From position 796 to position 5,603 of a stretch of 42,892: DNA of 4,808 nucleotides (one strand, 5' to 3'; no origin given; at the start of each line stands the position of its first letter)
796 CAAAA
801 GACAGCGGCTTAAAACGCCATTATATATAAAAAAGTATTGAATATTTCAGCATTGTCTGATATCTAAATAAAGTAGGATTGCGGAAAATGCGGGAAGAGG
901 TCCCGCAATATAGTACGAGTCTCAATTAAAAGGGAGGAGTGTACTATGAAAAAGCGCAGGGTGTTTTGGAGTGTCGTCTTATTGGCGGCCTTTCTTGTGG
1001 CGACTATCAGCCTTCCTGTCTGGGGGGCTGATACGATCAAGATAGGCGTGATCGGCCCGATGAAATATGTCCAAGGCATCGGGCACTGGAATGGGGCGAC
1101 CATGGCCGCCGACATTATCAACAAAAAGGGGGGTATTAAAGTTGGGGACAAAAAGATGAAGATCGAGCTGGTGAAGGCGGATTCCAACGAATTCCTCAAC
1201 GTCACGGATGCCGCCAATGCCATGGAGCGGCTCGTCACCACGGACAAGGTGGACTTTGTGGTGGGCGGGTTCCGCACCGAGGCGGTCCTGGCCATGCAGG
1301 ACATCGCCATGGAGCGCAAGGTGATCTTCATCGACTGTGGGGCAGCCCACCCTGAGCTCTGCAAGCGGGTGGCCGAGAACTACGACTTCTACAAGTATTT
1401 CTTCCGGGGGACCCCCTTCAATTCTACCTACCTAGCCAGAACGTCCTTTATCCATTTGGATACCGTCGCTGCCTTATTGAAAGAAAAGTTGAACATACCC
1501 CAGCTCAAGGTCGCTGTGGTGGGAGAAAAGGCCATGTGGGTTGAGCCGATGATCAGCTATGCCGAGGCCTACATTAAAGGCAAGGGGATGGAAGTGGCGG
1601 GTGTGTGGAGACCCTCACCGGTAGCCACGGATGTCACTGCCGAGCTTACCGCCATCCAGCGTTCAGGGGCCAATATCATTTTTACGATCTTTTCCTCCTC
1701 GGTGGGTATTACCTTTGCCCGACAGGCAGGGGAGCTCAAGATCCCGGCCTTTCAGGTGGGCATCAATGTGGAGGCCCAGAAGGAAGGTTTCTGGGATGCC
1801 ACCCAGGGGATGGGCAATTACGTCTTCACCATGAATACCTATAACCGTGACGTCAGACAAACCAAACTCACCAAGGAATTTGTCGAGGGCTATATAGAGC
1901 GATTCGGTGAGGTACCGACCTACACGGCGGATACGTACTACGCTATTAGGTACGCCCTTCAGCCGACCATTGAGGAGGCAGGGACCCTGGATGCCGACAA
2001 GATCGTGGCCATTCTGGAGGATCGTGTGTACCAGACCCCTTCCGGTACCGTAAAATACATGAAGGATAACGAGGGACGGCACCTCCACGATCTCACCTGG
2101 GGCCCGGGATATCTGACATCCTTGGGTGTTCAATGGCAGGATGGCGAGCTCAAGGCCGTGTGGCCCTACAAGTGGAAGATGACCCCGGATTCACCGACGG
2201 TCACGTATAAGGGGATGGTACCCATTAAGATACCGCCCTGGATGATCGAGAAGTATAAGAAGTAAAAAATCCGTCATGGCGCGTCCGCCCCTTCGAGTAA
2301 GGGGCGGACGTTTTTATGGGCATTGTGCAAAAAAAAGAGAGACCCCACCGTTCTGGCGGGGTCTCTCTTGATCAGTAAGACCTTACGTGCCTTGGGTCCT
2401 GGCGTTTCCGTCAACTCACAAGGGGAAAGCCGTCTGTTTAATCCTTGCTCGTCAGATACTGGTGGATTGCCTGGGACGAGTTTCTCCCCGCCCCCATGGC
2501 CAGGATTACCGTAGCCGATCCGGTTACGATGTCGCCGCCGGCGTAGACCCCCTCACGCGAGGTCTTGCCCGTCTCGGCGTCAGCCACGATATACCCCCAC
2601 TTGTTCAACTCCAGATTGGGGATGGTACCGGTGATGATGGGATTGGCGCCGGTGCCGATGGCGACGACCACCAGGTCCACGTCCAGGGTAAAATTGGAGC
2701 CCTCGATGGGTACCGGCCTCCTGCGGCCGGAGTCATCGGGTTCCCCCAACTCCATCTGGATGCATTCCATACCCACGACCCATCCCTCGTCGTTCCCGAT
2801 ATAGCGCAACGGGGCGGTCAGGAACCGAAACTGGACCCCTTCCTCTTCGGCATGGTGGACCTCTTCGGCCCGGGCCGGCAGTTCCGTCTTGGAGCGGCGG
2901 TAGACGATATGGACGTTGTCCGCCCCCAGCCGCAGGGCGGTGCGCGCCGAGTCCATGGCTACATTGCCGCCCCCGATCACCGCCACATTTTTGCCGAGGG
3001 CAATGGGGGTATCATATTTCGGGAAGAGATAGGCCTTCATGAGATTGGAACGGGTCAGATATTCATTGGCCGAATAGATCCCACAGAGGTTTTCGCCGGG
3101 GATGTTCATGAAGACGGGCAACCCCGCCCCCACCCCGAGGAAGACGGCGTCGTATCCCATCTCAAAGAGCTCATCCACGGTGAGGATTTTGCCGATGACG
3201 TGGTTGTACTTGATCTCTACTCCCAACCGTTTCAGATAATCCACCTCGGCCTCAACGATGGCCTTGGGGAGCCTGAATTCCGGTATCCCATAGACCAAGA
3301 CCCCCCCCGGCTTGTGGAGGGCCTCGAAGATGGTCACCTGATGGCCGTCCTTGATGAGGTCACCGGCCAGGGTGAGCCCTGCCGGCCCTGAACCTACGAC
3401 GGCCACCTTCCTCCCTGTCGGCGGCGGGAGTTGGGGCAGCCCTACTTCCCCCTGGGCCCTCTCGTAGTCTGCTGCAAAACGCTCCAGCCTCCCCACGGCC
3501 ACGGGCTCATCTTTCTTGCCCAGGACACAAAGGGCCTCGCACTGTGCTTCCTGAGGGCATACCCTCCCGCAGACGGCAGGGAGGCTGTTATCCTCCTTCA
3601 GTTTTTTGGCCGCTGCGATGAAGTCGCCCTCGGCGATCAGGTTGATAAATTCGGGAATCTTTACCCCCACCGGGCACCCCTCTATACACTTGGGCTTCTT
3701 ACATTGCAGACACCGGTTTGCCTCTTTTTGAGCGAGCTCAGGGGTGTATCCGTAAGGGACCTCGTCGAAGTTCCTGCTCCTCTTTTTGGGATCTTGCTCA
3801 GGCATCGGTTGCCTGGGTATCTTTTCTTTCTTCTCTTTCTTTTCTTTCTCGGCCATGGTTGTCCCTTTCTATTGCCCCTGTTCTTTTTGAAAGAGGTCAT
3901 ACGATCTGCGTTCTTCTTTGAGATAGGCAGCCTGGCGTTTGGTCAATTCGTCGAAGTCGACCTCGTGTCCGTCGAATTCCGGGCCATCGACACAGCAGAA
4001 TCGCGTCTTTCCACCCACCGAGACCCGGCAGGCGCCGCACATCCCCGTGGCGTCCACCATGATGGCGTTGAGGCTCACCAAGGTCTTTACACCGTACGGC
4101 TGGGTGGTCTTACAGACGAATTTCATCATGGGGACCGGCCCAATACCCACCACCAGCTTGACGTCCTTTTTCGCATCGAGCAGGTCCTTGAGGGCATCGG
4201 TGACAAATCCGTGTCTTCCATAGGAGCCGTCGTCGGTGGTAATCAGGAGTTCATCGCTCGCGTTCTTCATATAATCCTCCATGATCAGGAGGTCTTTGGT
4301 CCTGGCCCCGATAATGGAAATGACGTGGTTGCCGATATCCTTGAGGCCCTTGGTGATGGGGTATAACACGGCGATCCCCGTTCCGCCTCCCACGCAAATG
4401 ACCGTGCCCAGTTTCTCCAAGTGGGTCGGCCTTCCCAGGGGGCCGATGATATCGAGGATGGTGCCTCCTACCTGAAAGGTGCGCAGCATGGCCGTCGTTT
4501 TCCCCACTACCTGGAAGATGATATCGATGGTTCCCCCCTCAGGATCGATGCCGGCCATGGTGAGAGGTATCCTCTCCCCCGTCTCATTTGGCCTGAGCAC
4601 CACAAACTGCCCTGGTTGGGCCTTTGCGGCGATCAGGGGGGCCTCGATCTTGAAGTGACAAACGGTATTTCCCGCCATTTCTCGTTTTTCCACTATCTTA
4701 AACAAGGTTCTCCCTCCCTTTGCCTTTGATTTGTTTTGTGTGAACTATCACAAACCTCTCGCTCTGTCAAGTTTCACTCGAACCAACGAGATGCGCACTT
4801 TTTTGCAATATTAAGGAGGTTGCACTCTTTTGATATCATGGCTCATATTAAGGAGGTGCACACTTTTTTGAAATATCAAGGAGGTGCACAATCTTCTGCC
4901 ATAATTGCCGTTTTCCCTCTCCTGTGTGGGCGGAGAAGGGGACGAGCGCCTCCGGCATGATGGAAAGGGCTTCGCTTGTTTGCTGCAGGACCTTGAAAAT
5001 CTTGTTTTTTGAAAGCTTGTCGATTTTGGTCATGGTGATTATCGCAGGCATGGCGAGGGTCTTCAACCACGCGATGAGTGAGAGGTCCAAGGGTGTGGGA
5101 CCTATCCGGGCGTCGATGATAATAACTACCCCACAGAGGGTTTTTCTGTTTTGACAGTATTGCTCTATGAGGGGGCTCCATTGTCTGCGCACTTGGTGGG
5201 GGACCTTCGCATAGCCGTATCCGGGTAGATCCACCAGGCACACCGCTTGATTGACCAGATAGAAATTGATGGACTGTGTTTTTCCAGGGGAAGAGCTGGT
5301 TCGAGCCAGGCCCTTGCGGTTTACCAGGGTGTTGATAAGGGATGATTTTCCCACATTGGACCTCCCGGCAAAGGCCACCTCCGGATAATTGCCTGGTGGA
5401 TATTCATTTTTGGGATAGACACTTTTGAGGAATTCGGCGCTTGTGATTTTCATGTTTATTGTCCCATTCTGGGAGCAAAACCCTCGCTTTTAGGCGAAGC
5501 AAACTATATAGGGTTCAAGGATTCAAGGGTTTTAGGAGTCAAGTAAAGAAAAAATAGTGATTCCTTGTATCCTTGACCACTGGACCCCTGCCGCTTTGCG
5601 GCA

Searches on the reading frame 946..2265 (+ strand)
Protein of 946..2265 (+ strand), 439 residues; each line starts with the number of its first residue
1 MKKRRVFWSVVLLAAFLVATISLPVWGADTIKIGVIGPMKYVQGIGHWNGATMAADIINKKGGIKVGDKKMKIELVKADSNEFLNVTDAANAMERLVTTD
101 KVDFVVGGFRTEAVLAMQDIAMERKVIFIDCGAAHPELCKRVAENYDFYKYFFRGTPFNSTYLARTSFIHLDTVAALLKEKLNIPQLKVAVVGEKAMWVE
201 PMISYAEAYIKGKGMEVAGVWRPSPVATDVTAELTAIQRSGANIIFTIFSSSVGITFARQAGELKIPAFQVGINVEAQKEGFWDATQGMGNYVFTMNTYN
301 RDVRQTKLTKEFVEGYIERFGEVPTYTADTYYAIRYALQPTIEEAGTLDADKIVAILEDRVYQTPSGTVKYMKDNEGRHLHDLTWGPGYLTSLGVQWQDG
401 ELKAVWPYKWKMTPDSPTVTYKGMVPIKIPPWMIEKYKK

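Call 23: search_protein_families(library=pfam, proteins=[window:946-2265:+], max_evalue=0.001)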
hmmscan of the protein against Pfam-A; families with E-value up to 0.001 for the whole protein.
window:946-2265:+ (439 aa): 3 families
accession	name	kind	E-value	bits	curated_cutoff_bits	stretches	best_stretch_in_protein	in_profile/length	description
PF13458.12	Peripla_BP_6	-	1.3e-37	130.7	31.7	1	30-377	1-327/343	Periplasmic binding protein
PF13433.12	Peripla_BP_5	-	4.5e-10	39.6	27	1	188-381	135-328/363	Periplasmic binding protein domain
PF01094.35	ANF_receptor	-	1.8e-05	24.4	25.4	1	51-161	6-105/353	Receptor family ligand binding region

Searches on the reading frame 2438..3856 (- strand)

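Call 23: search_protein_families(library=pfam, proteins=[window:2438-3856:-], max_evalue=0.001)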
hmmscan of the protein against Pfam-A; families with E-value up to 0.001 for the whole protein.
window:2438-3856:- (472 aa): 12 families
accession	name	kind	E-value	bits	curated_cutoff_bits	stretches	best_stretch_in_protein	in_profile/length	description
PF14691.11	Fer4_20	-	2.6e-43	146.9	25.8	1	26-136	1-112/113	Dihydroprymidine dehydrogenase domain II, 4Fe-4S cluster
PF07992.20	Pyr_redox_2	-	1.3e-35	123.7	26.1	1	150-457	2-291/291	Pyridine nucleotide-disulphide oxidoreductase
PF00070.33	Pyr_redox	-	8.1e-14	52.3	22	2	290-361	1-75/82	Pyridine nucleotide-disulphide oxidoreductase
PF13738.12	Pyr_redox_3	-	2.1e-07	30.9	30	0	288-324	164-199/305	Pyridine nucleotide-disulphide oxidoreductase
PF13450.12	NAD_binding_8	-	8.8e-07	29.6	21.9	1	153-185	1-33/68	NAD(P)-binding Rossmann-like domain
PF13241.12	NAD_binding_7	-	1.3e-06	29.3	22.1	0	288-338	7-53/104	Putative NAD(P)-binding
PF03807.23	F420_oxidored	-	8.9e-06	26.7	21.6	0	291-334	2-45/94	NADP oxidoreductase coenzyme F420-dependent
PF01494.25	FAD_binding_3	-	2.5e-05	24.1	22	0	150-181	3-34/349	FAD binding domain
PF01266.30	DAO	-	4.2e-05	23.7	27.9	0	150-184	1-35/353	FAD dependent oxidoreductase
PF01262.27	AlaDh_PNT_C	-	6.9e-05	22.8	23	0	262-319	4-58/214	Alanine dehydrogenase/PNT, C-terminal domain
PF01946.23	Thi4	-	0.00049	19.8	26.2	1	150-214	19-83/235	Thi4 family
PF03486.20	HI0933_like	-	0.0005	20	50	0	150-184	2-36/244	HI0933-like protein Rossmann domain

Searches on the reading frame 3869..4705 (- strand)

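Call 23: search_protein_families(library=pfam, proteins=[window:3869-4705:-], max_evalue=0.001)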
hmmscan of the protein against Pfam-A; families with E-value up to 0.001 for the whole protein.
window:3869-4705:- (278 aa): 2 families
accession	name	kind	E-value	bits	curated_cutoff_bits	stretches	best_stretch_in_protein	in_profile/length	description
PF10418.14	DHODB_Fe-S_bind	-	6.4e-12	45.4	23.9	1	213-250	1-41/41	Iron-sulfur cluster binding domain of dihydroorotate dehydrogenase B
PF00175.26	NAD_binding_1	-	4.6e-05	24.5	22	1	105-199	2-109/109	Oxidoreductase NAD-binding domain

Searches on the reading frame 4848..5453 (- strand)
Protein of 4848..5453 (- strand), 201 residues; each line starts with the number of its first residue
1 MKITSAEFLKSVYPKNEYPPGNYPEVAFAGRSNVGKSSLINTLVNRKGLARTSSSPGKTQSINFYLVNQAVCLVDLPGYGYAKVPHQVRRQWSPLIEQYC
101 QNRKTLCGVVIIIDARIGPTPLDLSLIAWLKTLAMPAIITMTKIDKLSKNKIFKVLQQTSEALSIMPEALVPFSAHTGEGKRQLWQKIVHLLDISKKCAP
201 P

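Call 23: search_protein_families(library=pfam, proteins=[window:4848-5453:-], max_evalue=0.001)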
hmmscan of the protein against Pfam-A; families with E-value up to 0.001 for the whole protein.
window:4848-5453:- (201 aa): 6 families
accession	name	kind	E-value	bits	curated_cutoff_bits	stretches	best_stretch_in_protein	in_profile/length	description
PF01926.29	MMR_HSR1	-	6.5e-19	68.6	21.9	1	25-143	1-113/113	50S ribosome-binding GTPase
PF02421.24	FeoB_N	-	2.4e-10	40.6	27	1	25-188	2-156/156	Ferrous iron transport protein B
PF00009.33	GTP_EFTU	-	8.3e-09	35.7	26.5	1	108-192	95-186/188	Elongation factor Tu GTP binding domain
PF03193.22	RsgA_GTPase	-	1.6e-08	35.1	30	1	26-79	109-168/174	RsgA GTPase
PF00350.29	Dynamin_N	-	8.4e-06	26.4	27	0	26-52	1-27/168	Dynamin family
PF09439.16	SRPRB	-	0.00042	20.2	25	1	23-119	3-86/178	Signal recognition particle receptor beta subunit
